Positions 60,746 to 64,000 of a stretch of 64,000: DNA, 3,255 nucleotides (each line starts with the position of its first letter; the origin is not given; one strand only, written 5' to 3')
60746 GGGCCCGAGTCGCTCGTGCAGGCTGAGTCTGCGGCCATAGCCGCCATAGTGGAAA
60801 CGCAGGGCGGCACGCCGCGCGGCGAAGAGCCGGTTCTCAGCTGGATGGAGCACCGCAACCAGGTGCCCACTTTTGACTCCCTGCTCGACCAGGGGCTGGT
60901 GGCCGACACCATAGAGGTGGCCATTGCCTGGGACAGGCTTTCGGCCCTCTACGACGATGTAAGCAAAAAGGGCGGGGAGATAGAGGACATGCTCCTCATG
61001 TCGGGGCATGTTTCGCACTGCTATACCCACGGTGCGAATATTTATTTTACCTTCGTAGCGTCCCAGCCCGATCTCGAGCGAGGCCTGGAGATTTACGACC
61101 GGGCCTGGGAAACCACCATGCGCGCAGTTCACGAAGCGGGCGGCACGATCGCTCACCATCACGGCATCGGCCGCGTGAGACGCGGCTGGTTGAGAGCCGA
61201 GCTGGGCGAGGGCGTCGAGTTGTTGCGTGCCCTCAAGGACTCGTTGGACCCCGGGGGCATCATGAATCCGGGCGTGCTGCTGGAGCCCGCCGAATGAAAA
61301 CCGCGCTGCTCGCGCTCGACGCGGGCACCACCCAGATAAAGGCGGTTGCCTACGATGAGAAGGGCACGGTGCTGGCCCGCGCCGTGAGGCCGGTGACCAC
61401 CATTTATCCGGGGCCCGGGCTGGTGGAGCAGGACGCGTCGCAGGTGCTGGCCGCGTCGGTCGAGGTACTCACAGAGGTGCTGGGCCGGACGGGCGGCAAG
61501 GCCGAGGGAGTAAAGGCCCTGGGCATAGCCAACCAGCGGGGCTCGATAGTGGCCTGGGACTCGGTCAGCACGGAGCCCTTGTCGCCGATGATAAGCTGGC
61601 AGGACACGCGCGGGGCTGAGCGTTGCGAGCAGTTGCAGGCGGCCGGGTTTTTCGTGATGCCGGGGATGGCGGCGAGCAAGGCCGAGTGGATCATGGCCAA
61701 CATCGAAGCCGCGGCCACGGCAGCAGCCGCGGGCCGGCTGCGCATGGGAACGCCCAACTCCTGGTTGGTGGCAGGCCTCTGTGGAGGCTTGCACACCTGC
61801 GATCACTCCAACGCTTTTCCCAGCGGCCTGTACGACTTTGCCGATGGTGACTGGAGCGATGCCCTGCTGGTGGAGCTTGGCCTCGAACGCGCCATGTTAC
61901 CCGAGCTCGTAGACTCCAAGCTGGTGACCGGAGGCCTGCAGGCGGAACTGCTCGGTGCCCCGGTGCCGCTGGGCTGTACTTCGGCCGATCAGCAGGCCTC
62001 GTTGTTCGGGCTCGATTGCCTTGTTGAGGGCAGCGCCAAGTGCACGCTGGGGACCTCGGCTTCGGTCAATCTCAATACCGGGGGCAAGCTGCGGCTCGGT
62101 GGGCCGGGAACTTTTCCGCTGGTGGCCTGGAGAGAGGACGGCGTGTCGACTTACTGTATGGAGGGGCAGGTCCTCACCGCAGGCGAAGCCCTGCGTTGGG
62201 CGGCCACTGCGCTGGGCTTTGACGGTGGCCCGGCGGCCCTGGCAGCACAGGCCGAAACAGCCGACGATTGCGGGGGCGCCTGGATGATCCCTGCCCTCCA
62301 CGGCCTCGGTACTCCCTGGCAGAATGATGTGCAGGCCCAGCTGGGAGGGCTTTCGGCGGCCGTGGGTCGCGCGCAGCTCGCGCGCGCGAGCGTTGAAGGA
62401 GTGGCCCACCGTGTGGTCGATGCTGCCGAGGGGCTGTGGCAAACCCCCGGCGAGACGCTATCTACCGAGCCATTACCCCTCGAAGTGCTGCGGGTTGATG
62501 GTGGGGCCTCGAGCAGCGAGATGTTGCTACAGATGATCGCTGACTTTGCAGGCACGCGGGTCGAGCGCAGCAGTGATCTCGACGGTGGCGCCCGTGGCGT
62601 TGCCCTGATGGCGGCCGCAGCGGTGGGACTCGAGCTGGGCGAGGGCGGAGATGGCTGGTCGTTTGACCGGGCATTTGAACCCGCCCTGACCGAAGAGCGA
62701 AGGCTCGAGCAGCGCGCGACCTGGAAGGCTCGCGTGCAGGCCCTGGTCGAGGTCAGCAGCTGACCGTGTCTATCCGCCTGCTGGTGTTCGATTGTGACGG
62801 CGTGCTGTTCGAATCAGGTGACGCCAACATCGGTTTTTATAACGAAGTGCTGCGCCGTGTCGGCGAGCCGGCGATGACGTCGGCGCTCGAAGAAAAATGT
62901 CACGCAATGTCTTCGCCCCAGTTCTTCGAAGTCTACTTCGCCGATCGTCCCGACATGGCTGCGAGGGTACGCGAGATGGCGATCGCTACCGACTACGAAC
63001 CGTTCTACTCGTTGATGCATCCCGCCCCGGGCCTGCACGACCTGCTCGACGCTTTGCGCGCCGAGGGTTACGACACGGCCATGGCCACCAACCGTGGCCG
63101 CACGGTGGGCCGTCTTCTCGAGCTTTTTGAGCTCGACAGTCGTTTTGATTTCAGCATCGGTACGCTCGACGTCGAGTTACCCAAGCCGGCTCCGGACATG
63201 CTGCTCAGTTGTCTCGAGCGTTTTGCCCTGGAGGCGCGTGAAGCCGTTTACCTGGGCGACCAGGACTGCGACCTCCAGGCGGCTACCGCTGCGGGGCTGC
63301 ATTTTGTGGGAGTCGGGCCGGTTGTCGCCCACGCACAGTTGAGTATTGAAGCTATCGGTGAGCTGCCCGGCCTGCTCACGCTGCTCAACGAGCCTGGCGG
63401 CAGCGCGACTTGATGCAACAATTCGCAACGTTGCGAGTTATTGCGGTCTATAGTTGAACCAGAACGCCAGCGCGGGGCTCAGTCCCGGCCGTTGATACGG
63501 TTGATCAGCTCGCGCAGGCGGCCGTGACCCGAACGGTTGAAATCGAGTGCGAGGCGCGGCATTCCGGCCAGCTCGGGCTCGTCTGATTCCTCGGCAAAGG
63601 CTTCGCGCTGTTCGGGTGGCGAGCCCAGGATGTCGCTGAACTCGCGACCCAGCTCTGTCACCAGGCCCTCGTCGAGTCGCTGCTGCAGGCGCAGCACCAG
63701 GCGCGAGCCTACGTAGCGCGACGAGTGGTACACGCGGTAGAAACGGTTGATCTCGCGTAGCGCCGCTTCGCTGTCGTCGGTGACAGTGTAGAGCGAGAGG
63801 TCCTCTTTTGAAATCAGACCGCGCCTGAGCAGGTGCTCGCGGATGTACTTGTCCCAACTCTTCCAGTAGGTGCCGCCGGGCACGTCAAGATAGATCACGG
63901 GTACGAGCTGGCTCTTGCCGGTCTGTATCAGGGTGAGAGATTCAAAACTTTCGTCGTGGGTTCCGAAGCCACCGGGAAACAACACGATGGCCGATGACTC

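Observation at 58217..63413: glpD - AGPS-like FAD oxidase (HHH motif) - FGGY kinase - HAD phosphatase cluster suggests ether-lipid or glycerol-derivative chemistry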

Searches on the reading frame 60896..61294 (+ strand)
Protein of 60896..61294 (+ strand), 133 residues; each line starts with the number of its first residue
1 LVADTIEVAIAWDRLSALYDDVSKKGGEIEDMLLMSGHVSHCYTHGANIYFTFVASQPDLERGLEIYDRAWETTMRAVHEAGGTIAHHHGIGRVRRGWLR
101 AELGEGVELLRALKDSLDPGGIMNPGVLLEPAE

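Call 55: search_solved_structures(query=window:60896-61294:+, max_evalue=0.01, show_alignments=5)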
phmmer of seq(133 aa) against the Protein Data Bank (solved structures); distinct sequences matched with E-value up to 0.01: 8.
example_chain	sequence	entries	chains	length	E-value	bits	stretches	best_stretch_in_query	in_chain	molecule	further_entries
2uuu_A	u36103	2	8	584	2.3e-12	50.2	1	5-128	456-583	ALKYLDIHYDROXYACETONEPHOSPHATE SYNTHASE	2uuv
4bby_A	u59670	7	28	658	9.6e-12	48.1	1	2-124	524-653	ALKYLDIHYDROXYACETONEPHOSPHATE SYNTHASE, PEROXISOMAL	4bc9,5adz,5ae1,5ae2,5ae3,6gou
4bc7_A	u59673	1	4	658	9.6e-12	48.1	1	2-124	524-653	ALKYLDIHYDROXYACETONEPHOSPHATE SYNTHASE, PEROXISOMAL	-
4bca_A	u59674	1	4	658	3.5e-11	46.3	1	2-124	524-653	ALKYLDIHYDROXYACETONEPHOSPHATE SYNTHASE, PEROXISOMAL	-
8jdc_A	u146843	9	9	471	2.1e-08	37.3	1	48-128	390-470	Probable D-lactate dehydrogenase, mitochondrial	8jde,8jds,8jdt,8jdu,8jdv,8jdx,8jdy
8jdb_A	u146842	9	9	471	3.8e-08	36.5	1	72-128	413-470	Probable D-lactate dehydrogenase, mitochondrial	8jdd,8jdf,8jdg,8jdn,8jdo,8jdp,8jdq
9qgz_A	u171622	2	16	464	8.1e-07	32.2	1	37-128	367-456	Glycolate oxidase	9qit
3pm9_A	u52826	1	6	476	1.1e-06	31.8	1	72-127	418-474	Putative oxidoreductase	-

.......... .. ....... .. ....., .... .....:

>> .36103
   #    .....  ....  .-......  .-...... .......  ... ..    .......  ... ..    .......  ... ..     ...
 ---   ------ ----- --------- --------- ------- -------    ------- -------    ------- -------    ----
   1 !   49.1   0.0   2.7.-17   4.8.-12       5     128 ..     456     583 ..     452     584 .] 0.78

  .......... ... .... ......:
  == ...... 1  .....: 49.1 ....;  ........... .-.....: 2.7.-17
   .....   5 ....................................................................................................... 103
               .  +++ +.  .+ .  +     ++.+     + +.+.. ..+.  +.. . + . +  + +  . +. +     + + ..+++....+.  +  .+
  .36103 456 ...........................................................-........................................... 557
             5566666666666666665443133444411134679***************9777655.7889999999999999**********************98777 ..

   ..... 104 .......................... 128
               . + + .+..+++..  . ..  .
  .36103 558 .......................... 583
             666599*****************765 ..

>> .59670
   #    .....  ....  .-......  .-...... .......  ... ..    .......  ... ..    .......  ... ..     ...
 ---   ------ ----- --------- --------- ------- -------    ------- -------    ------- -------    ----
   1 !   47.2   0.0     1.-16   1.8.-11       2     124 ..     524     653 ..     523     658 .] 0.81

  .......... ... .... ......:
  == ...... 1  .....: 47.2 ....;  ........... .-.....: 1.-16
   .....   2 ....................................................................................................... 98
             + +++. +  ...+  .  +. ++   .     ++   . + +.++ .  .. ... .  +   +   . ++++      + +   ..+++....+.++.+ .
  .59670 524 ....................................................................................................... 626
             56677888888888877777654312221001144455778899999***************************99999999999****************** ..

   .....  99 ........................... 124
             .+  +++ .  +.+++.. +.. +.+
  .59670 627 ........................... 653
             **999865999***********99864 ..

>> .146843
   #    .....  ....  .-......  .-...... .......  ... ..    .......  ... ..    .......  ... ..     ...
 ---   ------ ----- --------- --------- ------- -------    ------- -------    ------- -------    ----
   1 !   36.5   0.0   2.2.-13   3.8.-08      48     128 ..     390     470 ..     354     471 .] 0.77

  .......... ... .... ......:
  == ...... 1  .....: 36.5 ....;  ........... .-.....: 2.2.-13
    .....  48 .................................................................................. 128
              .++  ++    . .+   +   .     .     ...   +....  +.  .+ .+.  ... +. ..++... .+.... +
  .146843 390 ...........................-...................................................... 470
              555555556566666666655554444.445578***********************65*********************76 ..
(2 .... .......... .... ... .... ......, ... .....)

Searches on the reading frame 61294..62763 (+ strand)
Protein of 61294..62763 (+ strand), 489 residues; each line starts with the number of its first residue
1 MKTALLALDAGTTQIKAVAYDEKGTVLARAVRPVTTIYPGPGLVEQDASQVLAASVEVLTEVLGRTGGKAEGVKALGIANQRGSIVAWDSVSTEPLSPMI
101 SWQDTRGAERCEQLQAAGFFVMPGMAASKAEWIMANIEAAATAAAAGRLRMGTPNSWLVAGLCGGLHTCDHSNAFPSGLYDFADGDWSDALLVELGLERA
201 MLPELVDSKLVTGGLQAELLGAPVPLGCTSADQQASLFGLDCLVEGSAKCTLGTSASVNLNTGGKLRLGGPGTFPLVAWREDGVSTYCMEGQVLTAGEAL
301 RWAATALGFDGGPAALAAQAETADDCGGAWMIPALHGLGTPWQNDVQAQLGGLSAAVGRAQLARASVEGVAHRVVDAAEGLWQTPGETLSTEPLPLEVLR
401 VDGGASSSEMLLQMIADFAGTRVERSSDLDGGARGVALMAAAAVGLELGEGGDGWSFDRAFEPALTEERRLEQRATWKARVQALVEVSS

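Call 7: search_protein_families(library=pfam, proteins=[window:61294-62763:+])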
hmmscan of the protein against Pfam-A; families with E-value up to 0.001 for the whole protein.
window:61294-62763:+ (489 aa): 2 families
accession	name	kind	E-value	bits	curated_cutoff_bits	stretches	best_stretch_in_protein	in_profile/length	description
PF00370.27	FGGY_N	-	7.5e-44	150.6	28.8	1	5-239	2-245/245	FGGY family of carbohydrate kinases, N-terminal domain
PF02782.22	FGGY_C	-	1.3e-19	71.2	27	1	249-443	2-197/198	FGGY family of carbohydrate kinases, C-terminal domain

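Call 8: search_protein_families(library=ncbifam, proteins=[window:61294-62763:+])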
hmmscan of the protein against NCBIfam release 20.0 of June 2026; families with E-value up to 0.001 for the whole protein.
window:61294-62763:+ (489 aa): 8 families
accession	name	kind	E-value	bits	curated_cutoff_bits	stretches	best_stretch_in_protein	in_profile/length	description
TIGR01311.1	glycerol_kin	equivalog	4e-95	319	590.35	1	5-483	3-492/496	glycerol kinase GlpK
NF000756.0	PRK00047.1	subfamily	1.7e-88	297.2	498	1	4-484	6-494/502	glycerol kinase GlpK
TIGR01312.1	XylB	equivalog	2.5e-48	164.8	380.25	1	7-445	2-440/481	xylulokinase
NF011601.0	PRK15027.1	equivalog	1.2e-31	109.7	912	1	7-444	4-436/484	xylulokinase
TIGR01314.1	gntK_FGGY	equivalog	2.4e-21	75.9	648.55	1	5-445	2-451/505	gluconokinase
NF008187.0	PRK10939.1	equivalog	2.6e-15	56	528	1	2-217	3-224/521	autoinducer-2 kinase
TIGR02628.1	fuculo_kin_coli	equivalog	5.1e-08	32.3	470.9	0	163-239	165-246/465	L-fuculokinase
TIGR01315.1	5C_CHO_kinase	subfamily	3.8e-06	25.9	408.7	1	6-96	3-91/541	FGGY family pentulose kinase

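Call 25: search_solved_structures(query=window:61294-62760:+, max_evalue=1e-10, show_alignments=1)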
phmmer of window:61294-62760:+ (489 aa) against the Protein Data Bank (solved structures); distinct sequences matched with E-value up to 1e-10: 33.
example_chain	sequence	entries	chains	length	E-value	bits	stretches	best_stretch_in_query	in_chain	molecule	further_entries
6ude_A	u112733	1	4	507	5.9e-77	262.8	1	4-467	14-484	Glycerol kinase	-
3g25_A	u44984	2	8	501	8.2e-72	245.9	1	3-483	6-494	Glycerol kinase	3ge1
2dpn_A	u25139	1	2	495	2e-69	238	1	5-482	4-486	Glycerol kinase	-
3ezw_A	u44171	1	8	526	9e-69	235.8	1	3-482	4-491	Glycerol kinase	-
1bo5_O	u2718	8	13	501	1.7e-68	234.9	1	3-482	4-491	PROTEIN (GLYCEROL KINASE) | GLYCEROL KINASE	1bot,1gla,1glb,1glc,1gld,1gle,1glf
1bu6_O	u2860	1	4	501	3.2e-68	234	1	3-482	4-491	PROTEIN (GLYCEROL KINASE)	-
1bwf_Y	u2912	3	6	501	4.5e-68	233.5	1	3-482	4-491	GLYCEROL KINASE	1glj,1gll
4e1j_A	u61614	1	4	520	1.1e-67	232.3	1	5-482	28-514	Glycerol kinase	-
3h45_X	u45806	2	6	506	2.2e-61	211.5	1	3-483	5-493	Glycerol kinase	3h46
9lyy_A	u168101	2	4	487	4e-61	210.6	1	5-482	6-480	glycerol kinase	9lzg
9lzi_A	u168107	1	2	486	4e-61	210.6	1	5-482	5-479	glycerol kinase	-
9lyu_A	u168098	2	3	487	4e-61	210.6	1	5-482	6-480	glycerol kinase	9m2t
9lyu_B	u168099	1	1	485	4.2e-61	210.6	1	5-482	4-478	glycerol kinase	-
3h3n_X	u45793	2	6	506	7.5e-61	209.7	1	3-483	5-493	Glycerol kinase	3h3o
1r59_O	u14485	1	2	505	7.6e-61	209.7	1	3-483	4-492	Glycerol kinase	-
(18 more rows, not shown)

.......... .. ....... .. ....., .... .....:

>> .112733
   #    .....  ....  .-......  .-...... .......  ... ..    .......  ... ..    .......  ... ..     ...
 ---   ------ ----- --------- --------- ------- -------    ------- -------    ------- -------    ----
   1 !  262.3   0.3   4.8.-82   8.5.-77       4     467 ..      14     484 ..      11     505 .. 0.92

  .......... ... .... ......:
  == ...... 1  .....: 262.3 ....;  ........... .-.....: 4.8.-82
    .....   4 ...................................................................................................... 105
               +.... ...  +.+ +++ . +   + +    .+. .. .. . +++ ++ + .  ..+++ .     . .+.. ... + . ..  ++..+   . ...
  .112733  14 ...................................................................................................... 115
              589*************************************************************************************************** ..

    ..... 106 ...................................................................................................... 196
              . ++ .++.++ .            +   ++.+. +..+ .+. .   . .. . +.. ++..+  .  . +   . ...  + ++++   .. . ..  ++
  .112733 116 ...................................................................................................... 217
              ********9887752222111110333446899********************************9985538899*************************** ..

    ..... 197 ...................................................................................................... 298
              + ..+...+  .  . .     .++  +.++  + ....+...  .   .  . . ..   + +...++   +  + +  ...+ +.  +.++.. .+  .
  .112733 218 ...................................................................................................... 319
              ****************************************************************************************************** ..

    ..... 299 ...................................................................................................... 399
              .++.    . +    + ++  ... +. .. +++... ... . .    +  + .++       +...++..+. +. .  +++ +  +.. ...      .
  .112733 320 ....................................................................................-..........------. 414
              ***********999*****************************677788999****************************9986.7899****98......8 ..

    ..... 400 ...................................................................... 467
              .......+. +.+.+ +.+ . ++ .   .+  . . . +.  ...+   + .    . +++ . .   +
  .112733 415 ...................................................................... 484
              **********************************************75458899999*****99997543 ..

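Call 28: search_dna_similar(query=window:61294-62760:+, collection=plasmids, mode=protein, max_rows=8)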
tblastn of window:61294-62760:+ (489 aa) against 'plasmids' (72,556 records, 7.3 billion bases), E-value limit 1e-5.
Records with a match: 809; places in all: 935; records where one place covers at least 80% of the query: 754.
Best place of each record, by identity: <60% 809.
By first word of the organism name: Rhizobium 192; Sinorhizobium 85; Pseudosulfitobacter 45; Bacillus 37; Agrobacterium 31; Thermus 30; Streptomyces 25; Paracoccus 23; Azospirillum 21; Sulfitobacter 19; and 117 more.
By predicted mobility (MOB-suite, as given by PLSDB): non-mobilizable 553; conjugative 141; mobilizable 115.
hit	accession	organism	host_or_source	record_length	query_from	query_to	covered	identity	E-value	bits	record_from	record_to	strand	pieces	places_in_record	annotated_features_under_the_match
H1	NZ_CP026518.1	Deinococcus sp. NW-56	whole organism,water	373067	1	482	99%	35.1%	2e-68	245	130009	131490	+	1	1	glpK: glycerol kinase GlpK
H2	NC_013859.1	Azospirillum sp. B510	-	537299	5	483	98%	34.9%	5e-69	246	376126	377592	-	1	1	glpK: glycerol kinase GlpK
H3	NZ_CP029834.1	Azospirillum ramasamyi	single cell,Cow dung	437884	5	483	98%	34.9%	1e-65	237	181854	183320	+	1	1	glpK: glycerol kinase GlpK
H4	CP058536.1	Deinococcus sp. D7000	seawater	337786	5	481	98%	34.8%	3e-73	259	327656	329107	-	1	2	glpK: glycerol kinase GlpK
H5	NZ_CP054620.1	Azospirillum oryzae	cell culture,soil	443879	3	483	98%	34.3%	9e-69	246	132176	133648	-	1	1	glpK: glycerol kinase GlpK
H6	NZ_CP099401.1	Rhizobium sp. Pop5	Phaseolus vulgaris,Cell culture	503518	1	489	100%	33.7%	2e-65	236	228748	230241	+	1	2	glpK: glycerol kinase GlpK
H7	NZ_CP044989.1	Deinococcus sp. AJ005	single cell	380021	5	482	98%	34.4%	2e-72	256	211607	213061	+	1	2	glpK: glycerol kinase GlpK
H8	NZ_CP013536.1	Rhizobium phaseoli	Phaseolus vulgaris,Whole ...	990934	1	489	100%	33.5%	7e-63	229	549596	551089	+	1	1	glpK: glycerol kinase GlpK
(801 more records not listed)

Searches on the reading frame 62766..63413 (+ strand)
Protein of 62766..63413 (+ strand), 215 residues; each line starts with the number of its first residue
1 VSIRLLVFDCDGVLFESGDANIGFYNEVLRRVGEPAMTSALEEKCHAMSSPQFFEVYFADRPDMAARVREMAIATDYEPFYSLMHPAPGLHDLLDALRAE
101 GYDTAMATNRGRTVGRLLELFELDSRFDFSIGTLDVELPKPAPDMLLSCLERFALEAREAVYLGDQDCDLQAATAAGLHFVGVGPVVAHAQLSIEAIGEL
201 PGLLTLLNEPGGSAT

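Call 7: search_protein_families(library=pfam, proteins=[window:62766-63413:+])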
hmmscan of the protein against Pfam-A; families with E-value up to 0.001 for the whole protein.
window:62766-63413:+ (215 aa): 5 families
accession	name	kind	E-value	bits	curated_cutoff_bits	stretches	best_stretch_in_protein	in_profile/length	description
PF13419.12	HAD_2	-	8.8e-27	94.8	23.8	1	7-183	2-178/178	Haloacid dehalogenase-like hydrolase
PF00702.32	Hydrolase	-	1.4e-19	71.7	26.4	1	3-177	1-191/191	haloacid dehalogenase-like hydrolase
PF13242.12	Hydrolase_like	-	1e-06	29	22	1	139-183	3-48/75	HAD-hyrolase-like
PF12710.13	HAD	-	0.00011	23.1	27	1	7-173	2-188/189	haloacid dehalogenase-like hydrolase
PF13344.12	Hydrolase_6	-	0.00036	21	27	0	84-113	13-42/101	Haloacid dehalogenase-like hydrolase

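Call 8: search_protein_families(library=ncbifam, proteins=[window:62766-63413:+])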
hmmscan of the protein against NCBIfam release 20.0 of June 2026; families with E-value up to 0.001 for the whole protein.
window:62766-63413:+ (215 aa): 30 families (the best 25 are shown)
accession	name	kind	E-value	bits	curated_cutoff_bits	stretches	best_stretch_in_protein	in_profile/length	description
TIGR01449.2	PGP_bact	equivalog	5.9e-21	75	180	1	7-183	2-184/213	phosphoglycolate phosphatase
NF009695.0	PRK13222.1-2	equivalog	1.7e-15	57.2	225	1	2-183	5-193/226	phosphoglycolate phosphatase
TIGR01454.1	AHBA_synth_RP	hypoth_equivalog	2.6e-14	53.4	246.65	1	88-182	78-173/205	AHBA synthesis associated protein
TIGR02009.1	PGMB-YQAB-SF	subfamily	6.3e-14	52.6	153.35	1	6-183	4-186/186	beta-phosphoglucomutase family hydrolase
NF009694.0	PRK13222.1-1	equivalog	2.2e-13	50.1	415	1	88-183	114-210/252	phosphoglycolate phosphatase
TIGR02253.1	CTE7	subfamily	9.9e-13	48.4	169.75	1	71-181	80-192/221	TIGR02253 family HAD-type hydrolase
NF009804.0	PRK13288.1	equivalog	2.8e-12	46.6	218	1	1-184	1-182/215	pyrophosphatase PpaX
NF009698.0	PRK13223.1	equivalog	4.3e-12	45.8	466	1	70-185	83-202/272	phosphoglycolate phosphatase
TIGR01990.1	bPGM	equivalog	7.5e-12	45.6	189.4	1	87-184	91-187/187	beta-phosphoglucomutase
NF009697.0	PRK13222.1-4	equivalog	8.1e-12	44.9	327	1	88-183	97-193/232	phosphoglycolate phosphatase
TIGR01509.1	HAD-SF-IA-v3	subfamily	2.5e-11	44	29.4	1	63-183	42-154/154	HAD-IA family hydrolase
TIGR02252.1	DREG-2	subfamily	2.7e-11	43.6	155.2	1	87-179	107-200/203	HAD hydrolase, REG-2-like, family IA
NF009700.0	PRK13226.1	equivalog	5.9e-11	42.5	342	1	4-181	13-192/229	phosphoglycolate phosphatase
TIGR01662.1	HAD-SF-IIIA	subfamily_domain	9.2e-11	42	44.6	1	84-183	24-138/141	HAD-IIIA family hydrolase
TIGR03351.1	PhnX-like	hypoth_equivalog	1.7e-10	41.2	218.9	1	4-183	2-190/220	phosphonatase-like hydrolase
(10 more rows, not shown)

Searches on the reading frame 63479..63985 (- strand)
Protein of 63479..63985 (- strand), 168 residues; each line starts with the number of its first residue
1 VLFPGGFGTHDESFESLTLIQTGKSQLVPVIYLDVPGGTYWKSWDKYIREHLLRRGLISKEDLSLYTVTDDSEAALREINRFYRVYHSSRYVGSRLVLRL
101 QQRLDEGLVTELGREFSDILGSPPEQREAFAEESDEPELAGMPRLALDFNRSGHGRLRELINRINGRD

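Call 66: search_protein_families(library=pfam, proteins=[window:63479-63985:-], max_evalue=0.001)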
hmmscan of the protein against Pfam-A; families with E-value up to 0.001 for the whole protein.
window:63479-63985:- (168 aa): 1 family
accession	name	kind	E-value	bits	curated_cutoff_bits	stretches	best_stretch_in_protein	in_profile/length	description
PF03641.19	Lysine_decarbox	-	6e-16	59.3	27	1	2-78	58-130/131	Possible lysine decarboxylase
